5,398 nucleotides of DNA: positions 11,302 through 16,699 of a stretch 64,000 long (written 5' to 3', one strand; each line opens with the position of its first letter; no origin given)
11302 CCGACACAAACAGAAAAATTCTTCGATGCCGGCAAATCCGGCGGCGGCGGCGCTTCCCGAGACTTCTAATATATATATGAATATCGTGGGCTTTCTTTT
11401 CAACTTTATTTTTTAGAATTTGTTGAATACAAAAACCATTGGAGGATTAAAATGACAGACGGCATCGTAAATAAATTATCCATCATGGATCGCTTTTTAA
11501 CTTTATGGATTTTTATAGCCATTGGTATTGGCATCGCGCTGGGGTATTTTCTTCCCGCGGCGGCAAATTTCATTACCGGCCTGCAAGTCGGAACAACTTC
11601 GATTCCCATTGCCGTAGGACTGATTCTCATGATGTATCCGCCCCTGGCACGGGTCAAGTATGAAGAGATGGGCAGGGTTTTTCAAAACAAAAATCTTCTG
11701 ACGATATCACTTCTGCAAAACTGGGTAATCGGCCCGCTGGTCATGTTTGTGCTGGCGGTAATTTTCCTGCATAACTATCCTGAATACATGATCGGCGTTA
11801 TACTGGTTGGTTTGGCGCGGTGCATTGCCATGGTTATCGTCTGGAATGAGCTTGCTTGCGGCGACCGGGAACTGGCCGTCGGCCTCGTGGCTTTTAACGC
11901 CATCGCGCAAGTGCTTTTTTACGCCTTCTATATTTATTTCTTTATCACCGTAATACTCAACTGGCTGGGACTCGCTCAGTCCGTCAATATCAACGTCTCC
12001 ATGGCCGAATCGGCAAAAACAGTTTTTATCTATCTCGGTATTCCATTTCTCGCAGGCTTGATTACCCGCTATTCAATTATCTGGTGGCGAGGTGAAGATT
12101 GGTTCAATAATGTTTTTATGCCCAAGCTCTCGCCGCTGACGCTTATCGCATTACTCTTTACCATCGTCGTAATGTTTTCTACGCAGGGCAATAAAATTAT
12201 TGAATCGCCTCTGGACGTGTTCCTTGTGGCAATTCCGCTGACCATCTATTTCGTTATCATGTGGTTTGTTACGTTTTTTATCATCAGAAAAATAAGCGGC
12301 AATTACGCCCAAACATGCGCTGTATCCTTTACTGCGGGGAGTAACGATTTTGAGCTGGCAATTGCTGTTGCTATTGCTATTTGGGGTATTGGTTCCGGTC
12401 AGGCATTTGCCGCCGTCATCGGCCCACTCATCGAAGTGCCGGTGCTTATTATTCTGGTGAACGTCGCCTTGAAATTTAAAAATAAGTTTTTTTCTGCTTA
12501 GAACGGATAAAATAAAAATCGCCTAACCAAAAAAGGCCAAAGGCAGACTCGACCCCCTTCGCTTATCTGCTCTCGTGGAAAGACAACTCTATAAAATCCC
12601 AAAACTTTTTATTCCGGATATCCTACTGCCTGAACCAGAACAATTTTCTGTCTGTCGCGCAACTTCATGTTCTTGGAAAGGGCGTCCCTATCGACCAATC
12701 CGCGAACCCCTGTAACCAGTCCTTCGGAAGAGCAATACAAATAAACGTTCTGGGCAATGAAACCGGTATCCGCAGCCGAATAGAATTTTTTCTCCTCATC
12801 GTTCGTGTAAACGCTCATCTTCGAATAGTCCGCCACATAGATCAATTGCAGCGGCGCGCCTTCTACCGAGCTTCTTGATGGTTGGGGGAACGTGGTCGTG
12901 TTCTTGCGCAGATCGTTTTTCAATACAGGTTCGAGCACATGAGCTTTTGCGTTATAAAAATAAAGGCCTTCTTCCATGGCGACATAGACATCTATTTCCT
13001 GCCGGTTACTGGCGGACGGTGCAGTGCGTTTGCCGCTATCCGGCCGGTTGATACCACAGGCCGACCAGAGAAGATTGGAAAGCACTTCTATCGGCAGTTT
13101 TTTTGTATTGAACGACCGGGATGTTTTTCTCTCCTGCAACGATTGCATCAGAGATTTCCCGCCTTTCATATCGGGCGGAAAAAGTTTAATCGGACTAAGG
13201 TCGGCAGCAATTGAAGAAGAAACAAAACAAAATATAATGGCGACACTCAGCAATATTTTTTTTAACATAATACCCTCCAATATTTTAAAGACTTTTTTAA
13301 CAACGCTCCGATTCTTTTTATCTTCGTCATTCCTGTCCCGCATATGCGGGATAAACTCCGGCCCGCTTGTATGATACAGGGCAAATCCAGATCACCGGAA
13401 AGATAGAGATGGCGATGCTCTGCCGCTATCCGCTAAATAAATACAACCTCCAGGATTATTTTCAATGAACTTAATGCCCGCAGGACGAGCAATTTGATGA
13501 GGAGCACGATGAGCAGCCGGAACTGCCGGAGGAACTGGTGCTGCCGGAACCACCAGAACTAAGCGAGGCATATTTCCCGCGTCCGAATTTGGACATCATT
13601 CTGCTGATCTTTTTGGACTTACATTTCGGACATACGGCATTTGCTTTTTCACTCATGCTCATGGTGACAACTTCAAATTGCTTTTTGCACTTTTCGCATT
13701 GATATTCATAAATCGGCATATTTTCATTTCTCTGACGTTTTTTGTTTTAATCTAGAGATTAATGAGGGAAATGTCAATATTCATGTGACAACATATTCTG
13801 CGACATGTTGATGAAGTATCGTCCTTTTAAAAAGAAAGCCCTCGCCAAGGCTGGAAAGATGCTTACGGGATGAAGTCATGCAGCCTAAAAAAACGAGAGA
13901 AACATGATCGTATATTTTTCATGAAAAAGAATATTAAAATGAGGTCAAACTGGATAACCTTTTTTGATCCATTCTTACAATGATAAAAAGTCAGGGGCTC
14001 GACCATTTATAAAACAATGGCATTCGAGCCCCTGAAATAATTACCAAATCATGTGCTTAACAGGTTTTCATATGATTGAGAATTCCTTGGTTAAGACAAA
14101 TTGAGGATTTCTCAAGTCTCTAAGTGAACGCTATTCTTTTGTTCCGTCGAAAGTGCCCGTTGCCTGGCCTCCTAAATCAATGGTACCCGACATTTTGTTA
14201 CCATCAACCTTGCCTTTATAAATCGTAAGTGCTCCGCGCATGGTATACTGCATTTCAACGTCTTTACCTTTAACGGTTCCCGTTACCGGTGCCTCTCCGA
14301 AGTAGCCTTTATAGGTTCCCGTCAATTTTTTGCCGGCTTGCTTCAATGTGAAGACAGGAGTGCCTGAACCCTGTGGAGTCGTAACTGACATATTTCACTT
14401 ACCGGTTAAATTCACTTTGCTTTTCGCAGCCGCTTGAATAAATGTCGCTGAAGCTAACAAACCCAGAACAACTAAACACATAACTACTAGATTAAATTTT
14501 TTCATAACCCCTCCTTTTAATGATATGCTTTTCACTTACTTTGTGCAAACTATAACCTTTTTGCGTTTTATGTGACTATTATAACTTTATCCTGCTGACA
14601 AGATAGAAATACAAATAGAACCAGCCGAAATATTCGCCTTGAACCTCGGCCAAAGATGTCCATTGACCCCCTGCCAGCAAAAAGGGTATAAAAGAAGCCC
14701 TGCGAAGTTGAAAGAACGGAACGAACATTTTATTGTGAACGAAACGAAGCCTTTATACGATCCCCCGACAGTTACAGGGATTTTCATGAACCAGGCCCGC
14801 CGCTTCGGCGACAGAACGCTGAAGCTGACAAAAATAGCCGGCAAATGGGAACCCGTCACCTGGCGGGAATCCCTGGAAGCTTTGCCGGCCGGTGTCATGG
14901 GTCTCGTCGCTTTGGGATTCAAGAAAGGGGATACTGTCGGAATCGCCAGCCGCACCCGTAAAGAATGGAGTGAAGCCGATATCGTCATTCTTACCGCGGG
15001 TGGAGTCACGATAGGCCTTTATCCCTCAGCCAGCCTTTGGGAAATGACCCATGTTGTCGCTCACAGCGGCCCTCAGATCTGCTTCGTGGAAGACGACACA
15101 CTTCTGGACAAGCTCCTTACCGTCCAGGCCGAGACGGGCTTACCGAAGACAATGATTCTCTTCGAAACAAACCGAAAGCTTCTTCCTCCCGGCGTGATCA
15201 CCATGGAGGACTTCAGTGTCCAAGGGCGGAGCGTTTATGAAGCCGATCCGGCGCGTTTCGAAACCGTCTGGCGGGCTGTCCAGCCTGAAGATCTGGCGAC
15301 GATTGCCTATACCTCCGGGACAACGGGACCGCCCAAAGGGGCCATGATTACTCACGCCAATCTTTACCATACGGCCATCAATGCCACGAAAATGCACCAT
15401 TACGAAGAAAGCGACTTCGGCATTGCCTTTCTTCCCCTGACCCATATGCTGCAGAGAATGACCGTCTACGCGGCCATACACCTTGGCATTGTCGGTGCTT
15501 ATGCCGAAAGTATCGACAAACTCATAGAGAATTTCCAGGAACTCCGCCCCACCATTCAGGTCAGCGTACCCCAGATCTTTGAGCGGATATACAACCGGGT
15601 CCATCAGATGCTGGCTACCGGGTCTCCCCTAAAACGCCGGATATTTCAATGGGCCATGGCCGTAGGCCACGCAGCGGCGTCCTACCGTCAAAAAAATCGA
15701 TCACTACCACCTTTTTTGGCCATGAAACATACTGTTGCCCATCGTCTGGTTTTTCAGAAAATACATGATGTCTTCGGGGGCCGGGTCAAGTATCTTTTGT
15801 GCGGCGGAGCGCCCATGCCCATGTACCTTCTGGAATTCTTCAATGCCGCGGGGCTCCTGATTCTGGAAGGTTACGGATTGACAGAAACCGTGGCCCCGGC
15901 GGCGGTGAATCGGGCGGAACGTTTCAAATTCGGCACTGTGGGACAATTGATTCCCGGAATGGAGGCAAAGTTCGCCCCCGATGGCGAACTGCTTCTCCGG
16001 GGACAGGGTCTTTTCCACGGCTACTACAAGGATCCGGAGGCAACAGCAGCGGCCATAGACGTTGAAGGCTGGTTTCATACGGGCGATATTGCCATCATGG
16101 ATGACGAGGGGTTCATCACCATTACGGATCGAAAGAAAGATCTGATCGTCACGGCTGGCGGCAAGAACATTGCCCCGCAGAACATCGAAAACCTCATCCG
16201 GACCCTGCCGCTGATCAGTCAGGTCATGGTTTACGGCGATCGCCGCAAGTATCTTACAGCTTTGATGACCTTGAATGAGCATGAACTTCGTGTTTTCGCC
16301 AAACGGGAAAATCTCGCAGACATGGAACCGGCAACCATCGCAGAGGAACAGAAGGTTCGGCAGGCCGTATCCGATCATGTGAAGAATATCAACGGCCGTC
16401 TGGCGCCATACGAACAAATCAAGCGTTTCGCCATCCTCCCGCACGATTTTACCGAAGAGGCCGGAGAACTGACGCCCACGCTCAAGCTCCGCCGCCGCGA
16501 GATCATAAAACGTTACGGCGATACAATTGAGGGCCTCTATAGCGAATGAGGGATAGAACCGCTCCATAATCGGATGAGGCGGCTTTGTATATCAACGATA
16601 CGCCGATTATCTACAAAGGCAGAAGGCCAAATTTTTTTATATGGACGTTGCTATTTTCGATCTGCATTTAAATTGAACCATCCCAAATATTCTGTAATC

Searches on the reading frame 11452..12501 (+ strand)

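Call 16: search_protein_families(library=pfam, proteins=[window:11452-12501:+], max_evalue=0.00001)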
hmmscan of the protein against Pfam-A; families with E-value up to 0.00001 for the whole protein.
window:11452-12501:+ (349 aa): 1 family
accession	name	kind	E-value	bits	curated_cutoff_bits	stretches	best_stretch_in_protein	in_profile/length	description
PF01758.21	SBF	-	4e-59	200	24.3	1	55-251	2-190/191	Sodium Bile acid symporter family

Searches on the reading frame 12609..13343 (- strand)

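Call 16: search_protein_families(library=pfam, proteins=[window:12609-13343:-], max_evalue=0.00001)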
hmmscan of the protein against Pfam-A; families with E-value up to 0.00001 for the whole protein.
window:12609-13343:- (244 aa): 2 families
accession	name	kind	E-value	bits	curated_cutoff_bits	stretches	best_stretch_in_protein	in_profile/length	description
PF00881.29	Nitroreductase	-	9.5e-24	84.9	23.5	1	70-242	2-167/167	Nitroreductase family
PF14512.11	TM1586_NiRdase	-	1.3e-07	31.9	27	0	184-243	75-133/215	Putative TM nitroreductase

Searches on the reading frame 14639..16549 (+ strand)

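Call 17: search_protein_families(library=pfam, proteins=[window:14639-16549:+], max_evalue=0.00001)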
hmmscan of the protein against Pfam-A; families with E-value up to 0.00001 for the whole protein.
window:14639-16549:+ (636 aa): 2 families
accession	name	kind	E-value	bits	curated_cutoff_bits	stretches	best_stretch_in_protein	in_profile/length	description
PF00501.34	AMP-binding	-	1.3e-60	205.7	29.9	1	51-463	3-384/384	AMP-binding enzyme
PF23562.2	AMP-binding_C_3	-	4e-13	50.3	20.8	1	501-635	2-121/124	AMP-binding enzyme C-terminal domain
